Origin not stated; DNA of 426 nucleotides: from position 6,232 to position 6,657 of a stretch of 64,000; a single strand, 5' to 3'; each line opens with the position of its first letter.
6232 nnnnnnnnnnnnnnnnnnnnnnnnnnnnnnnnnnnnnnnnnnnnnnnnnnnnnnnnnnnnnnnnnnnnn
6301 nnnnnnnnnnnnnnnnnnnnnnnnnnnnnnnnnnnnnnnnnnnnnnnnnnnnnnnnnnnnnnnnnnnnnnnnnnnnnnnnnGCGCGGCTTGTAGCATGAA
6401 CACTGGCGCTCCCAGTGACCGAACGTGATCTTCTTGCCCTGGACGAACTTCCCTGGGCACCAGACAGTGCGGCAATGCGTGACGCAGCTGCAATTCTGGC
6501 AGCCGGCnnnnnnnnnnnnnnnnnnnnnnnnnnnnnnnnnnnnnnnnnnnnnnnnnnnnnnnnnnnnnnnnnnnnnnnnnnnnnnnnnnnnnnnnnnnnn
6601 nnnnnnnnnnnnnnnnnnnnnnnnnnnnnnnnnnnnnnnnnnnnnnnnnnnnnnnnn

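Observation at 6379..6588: Stand-alone gene for a Cys-rich secreted peptide with textbook expression signals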

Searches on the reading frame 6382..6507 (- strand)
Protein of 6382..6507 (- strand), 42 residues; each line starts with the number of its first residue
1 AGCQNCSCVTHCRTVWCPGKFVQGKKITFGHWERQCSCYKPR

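Call 38: search_solved_structures(query=window:6382-6507:-, max_evalue=10, show_alignments=3)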
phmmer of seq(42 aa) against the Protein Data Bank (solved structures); distinct sequences matched with E-value up to 10: 1.
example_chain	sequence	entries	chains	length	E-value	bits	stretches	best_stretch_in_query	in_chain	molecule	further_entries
2fek_A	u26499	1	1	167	0.39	14.2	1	21-39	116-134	Low molecular weight protein-tyrosine-phosphatase wzb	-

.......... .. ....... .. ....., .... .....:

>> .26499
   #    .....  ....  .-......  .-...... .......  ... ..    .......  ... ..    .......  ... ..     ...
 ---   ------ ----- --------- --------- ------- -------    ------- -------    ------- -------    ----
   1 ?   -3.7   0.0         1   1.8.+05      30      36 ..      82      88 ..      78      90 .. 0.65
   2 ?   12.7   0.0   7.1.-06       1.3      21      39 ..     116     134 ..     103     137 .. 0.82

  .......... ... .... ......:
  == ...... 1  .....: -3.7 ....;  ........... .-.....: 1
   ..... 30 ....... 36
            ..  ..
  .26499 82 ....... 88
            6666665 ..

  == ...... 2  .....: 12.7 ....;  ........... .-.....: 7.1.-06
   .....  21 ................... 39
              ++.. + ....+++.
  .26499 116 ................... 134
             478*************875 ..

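Call 51: search_dna_similar(query=window:6382-6507:-, collection=plasmids, mode=protein, max_evalue=10, max_rows=10)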
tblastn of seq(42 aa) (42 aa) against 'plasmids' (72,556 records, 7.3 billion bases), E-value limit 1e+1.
Records with a match: 99; places in all: 100; records where one place covers at least 80% of the query: 94.
Best place of each record, by identity: <60% 99.
By first word of the organism name: Escherichia 44; Salmonella 22; Shigella 14; Citrobacter 7; Enterobacter 4; Roseivivax 2; Klebsiella 2; Mycolicibacterium 1; Persicobacter 1; Raoultella 1; and 1 more.
By predicted mobility (MOB-suite, as given by PLSDB): conjugative 95; non-mobilizable 4.
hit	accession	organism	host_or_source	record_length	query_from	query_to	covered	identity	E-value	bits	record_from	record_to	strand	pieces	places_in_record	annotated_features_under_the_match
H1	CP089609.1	Mycolicibacterium fortuitum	Homo sapiens,bacterial isolate,foreskin ...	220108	6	42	88%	38.5%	1e+0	32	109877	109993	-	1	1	none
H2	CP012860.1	Persicobacter sp. JZB09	cell culture,soil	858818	17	42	62%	46.2%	5e+0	30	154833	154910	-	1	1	record has no annotation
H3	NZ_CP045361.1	Roseivivax sp. THAF40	pure culture,Surface of a polyethylene ...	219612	1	21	50%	57.1%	1e+0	32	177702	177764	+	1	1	di-heme oxidoredictase family protein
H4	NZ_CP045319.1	Roseivivax sp. THAF197b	pure culture,Surface of a polyethylene ...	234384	1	21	50%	57.1%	1e+0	32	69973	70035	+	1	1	di-heme oxidoredictase family protein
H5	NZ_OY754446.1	Escherichia coli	broiler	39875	4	41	90%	31.6%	5e-1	33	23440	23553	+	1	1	cag pathogenicity island Cag12 family protein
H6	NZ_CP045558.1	Citrobacter sp. S39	-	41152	4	41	90%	31.6%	5e-1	33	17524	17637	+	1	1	cag pathogenicity island Cag12 family protein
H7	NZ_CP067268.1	Escherichia coli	cell culture,waste water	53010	4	41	90%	31.6%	5e-1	33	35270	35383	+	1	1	cag pathogenicity island Cag12 family protein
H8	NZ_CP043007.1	Citrobacter portucalensis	Homo sapiens,Pure Culture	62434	4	41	90%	31.6%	5e-1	33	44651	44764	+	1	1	cag pathogenicity island Cag12 family protein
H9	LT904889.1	Salmonella enterica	Homo sapiens,not known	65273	4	41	90%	31.6%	5e-1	33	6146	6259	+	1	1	none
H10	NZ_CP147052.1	Escherichia coli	environmental,river water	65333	4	41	90%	31.6%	5e-1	33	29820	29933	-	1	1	cag pathogenicity island Cag12 family protein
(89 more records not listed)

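Call 52: search_dna_similar(query=window:6382-6507:-, collection=phages, mode=protein, max_evalue=10, max_rows=10)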
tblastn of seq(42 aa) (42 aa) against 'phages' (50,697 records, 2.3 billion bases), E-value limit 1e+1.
Records with a match: 11; places in all: 11; records where one place covers at least 80% of the query: 0.
Best place of each record, by identity: 60-80% 2; <60% 9.
By first word of the organism name: Erwinia 7; Serratia 2; Bacteriophage 1; Phage 1.
By host as written in the record: Erwinia amylovora 3; Erwinia amylovora SNUABM_01 3; - 2; Serratia marcescens UCC2017 2; Erwinia aphidicola B01_10 1.
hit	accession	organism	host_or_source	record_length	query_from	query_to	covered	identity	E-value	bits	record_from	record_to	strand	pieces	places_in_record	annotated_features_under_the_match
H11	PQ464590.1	Erwinia phage Hallingskeid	Erwinia aphidicola B01_10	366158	3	22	48%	55.0%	4e+0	29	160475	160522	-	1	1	DNA primase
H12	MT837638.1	Bacteriophage sp.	human fecal samples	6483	28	42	36%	66.7%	6e+0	29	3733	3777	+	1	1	record has no annotation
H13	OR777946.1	Phage nd12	-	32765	28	42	36%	66.7%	6e+0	29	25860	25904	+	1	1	IS30 family transposase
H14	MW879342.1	Erwinia phage pEa_SNUABM_19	Erwinia amylovora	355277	3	22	48%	50.0%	1e+1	28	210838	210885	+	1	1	hypothetical protein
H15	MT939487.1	Erwinia phage pEa_SNUABM_47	Erwinia amylovora SNUABM_01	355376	3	22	48%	50.0%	1e+1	28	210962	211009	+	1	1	putative DNA primase subunit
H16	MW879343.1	Erwinia phage pEa_SNUABM_44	Erwinia amylovora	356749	3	22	48%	50.0%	1e+1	28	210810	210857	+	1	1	hypothetical protein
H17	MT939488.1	Erwinia phage pEa_SNUABM_50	Erwinia amylovora SNUABM_01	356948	3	22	48%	50.0%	1e+1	28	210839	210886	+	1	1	putative DNA primase subunit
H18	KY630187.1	Serratia phage BF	Serratia marcescens UCC2017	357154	3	22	48%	50.0%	1e+1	28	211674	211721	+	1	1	DNA primase subunit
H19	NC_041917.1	Serratia phage BF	Serratia marcescens UCC2017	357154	3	22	48%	50.0%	1e+1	28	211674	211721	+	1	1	DNA primase subunit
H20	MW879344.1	Erwinia phage pEa_SNUABM_49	Erwinia amylovora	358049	3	22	48%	50.0%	1e+1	28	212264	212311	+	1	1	hypothetical protein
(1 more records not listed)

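Call 60: get_annotated_region(hit=H5, flank=600)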
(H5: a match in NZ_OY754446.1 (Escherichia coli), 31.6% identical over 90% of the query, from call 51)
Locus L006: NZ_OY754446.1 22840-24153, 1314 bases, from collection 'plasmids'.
description: Escherichia coli isolate F829 plasmid pF829-3, complete sequence
organism: Escherichia coli (NCBI taxid 562)
taxonomy: Bacteria; Pseudomonadota; Gammaproteobacteria; Enterobacterales; Enterobacteriaceae; Escherichia; Escherichia coli
host: -; source: broiler; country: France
typing (MOB-suite, as given by PLSDB): conjugative; replicon IncFIB; relaxase MOBC; mating-pair formation MPF_T
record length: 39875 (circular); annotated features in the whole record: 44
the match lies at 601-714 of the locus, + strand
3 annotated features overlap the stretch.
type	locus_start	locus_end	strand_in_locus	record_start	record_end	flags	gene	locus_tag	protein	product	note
CDS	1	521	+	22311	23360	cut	virB11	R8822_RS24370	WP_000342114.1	P-type DNA transfer ATPase VirB11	GO:0044097 - secretion by the type IV secretion system [Evidence IEA]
CDS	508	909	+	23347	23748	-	-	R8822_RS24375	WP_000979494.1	cag pathogenicity island Cag12 family protein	-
CDS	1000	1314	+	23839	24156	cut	-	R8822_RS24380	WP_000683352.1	TrbM/KikA/MpfK family conjugal transfer protein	-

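Call 81: predict_structure(protein=window:6382-6507:-)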
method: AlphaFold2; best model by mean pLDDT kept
length: 42 residues; sequences in the alignment: 1
mean_pLDDT: 68.7   pTM: 0.34
mean pLDDT of the five models: 68.7, 56.4, 53.8, 52.5, 52.0
residues with pLDDT >= 90: 0; 70-90: 17; 50-70: 25; < 50: 0
segments of 3 or more residues with pLDDT < 50: none
pLDDT, mean of each block of 10 residues (from residue 1): 64 65 70 77 59
secondary structure, 60 per line:
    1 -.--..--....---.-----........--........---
elements in order: H9-12 E22-29 E32-39

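Call 83: fold_search(model_id=the predicted structure, library=pdb)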
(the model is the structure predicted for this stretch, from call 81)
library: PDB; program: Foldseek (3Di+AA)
matches with E <= 10: 8; with E <= 0.001: 0
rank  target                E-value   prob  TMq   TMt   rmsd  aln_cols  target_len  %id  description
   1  3udi_A                5.4e+00  0.02  0.22  0.03   4.6        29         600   24  Crystal structure of Acinetobacter baumannii PBP1a in complex with penicillin G (released 2011-12-14)
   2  4v8a_AX               7.0e+00  0.03  0.30  0.15   6.9        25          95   20  The structure of thermorubin in complex with the 70S ribosome from Thermus thermophilus. (released 2014-07-09)
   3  3udi_B                7.0e+00  0.02  0.24  0.03   4.4        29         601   24  Crystal structure of Acinetobacter baumannii PBP1a in complex with penicillin G (released 2011-12-14)
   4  6dbb_A                7.5e+00  0.01  0.23  0.03   3.6        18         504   17  Crystal structure of a Putative aldehyde dehydrogenase family protein Burkholderia cenocepacia J2315 in complex with p (released 2018-08-29)
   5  5xym_T                8.6e+00  0.01  0.19  0.11   6.6        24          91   25  Large subunit of Mycobacterium smegmatis (released 2017-09-27)
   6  8buu_T                9.9e+00  0.02  0.31  0.16   6.3        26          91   15  ARE-ABCF VmlR2 bound to a 70S ribosome (released 2023-04-05)
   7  5v7q_T                9.9e+00  0.02  0.29  0.14   5.7        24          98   12  Cryo-EM structure of the large ribosomal subunit from Mycobacterium tuberculosis bound with a potent linezolid analog (released 2017-09-20)
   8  3ue1_B                9.9e+00  0.01  0.24  0.03   4.5        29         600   24  Crystal strucuture of Acinetobacter baumanni PBP1A in complex with MC-1 (released 2011-12-14)
